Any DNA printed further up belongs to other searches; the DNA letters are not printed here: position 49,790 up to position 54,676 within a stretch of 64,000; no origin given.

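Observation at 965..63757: Hyper-abundant GTTTT + GNRA mini-hairpin motif (consensus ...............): ~57 copies in 64 kb with stem covariation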

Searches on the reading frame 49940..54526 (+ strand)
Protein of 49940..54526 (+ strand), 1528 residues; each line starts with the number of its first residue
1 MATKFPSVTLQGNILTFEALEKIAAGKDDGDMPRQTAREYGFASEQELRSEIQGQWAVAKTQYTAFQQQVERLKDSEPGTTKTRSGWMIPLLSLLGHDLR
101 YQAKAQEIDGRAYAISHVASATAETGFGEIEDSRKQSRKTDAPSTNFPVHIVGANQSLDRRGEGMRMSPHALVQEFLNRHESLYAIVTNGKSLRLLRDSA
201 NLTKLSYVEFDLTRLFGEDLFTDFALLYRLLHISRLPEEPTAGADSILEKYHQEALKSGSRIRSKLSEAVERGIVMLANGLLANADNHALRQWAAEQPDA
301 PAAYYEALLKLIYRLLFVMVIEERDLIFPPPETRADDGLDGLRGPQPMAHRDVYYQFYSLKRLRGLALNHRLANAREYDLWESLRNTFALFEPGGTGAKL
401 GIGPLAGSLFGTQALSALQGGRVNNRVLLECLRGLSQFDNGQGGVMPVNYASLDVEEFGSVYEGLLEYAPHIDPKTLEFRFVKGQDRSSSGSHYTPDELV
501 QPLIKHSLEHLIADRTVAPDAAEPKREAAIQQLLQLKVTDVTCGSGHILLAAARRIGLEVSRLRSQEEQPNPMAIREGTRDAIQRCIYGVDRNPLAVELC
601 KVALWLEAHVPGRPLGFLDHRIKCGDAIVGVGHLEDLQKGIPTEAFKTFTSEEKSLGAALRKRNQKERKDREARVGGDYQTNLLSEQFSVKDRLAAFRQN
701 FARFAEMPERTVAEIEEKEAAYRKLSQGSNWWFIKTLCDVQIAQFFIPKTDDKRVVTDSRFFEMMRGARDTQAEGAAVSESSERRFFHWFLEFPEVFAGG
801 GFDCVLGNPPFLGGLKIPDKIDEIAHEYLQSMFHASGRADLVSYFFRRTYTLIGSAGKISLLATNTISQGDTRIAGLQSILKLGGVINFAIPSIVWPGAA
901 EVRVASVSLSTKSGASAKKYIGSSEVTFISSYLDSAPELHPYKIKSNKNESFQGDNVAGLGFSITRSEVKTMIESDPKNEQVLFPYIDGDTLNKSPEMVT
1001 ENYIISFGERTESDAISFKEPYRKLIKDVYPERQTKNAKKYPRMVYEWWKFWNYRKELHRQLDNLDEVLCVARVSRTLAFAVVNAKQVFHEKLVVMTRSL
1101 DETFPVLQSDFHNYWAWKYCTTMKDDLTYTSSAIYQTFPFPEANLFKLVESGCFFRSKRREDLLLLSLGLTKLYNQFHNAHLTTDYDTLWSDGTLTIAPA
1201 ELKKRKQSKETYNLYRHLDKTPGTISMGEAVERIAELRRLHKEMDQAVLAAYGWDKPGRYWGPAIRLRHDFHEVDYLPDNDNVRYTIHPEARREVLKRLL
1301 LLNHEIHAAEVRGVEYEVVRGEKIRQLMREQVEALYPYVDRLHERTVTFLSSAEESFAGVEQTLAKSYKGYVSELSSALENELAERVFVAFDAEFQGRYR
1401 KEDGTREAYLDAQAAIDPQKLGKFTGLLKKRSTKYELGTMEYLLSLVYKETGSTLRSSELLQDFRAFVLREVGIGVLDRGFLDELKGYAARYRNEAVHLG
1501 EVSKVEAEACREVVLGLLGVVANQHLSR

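Call 8: search_protein_families(library=pfam, proteins=[window:49940-54526:+])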
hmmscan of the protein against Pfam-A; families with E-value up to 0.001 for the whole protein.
window:49940-54526:+ (1528 aa): 3 families
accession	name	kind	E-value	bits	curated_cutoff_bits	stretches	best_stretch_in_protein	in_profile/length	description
PF07669.17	Eco57I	-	1.7e-18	67.8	25.3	1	586-869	2-140/171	Eco57I restriction-modification methylase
PF20473.4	MmeI_Mtase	-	8.7e-13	48.5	27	1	805-909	139-248/259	MmeI, DNA-methyltransferase domain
PF20466.3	MmeI_TRD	-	7e-11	42.3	27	1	961-1142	31-206/207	MmeI, target recognition domain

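Call 63: search_protein_families(library=padloc, proteins=[window:49940-54526:+], max_evalue=0.00001)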
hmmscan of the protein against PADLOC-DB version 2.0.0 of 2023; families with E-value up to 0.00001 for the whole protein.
window:49940-54526:+ (1528 aa): 30 families (the best 25 are shown)
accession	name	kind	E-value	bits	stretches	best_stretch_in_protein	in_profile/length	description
PDLC02643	DrmMI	-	1.5e-205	683.7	3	479-1182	544-1248/1347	DrmMI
PDLC02646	DrmMI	-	2.5e-125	417.5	3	776-1185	255-680/792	DrmMI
PDLC02644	DrmMI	-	6.4e-119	396.4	3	780-1181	358-796/988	DrmMI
PDLC03618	REase_MTase_IIG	-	5.4e-104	346.7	4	781-1180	843-1244/1429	Type IIG restriction enzyme-methyltransferase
PDLC03599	REase_MTase_IIG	-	1.6e-66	222.9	2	803-1178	471-884/959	Type IIG restriction enzyme-methyltransferase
PDLC02638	DrmMI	-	4.9e-65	218.2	3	580-862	667-933/935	DrmMI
PDLC02639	DrmMI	-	5.2e-64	214.8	2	787-1010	566-800/803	DrmMI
PDLC03627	REase_MTase_IIG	-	1.3e-61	206.6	1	803-1322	564-1046/1136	Type IIG restriction enzyme-methyltransferase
PDLC02640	DrmMI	-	2.7e-57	192.2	1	842-1180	533-883/1015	DrmMI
PDLC03598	REase_MTase_IIG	-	3.5e-32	109.2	2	803-1143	482-830/912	Type IIG restriction enzyme-methyltransferase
PDLC02645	DrmMI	-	1.2e-30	104.4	2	582-675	664-758/772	DrmMI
PDLC02626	DrmD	-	3.5e-28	96.7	2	1232-1312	97-169/276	DrmD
PDLC03622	REase_MTase_IIG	-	9.8e-24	80.8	1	579-811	592-838/1524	Type IIG restriction enzyme-methyltransferase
PDLC03614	REase_MTase_IIG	-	5.1e-21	72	2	480-631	518-681/1584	Type IIG restriction enzyme-methyltransferase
PDLC03620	REase_MTase_IIG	-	1.3e-20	70.7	1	582-638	677-733/1378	Type IIG restriction enzyme-methyltransferase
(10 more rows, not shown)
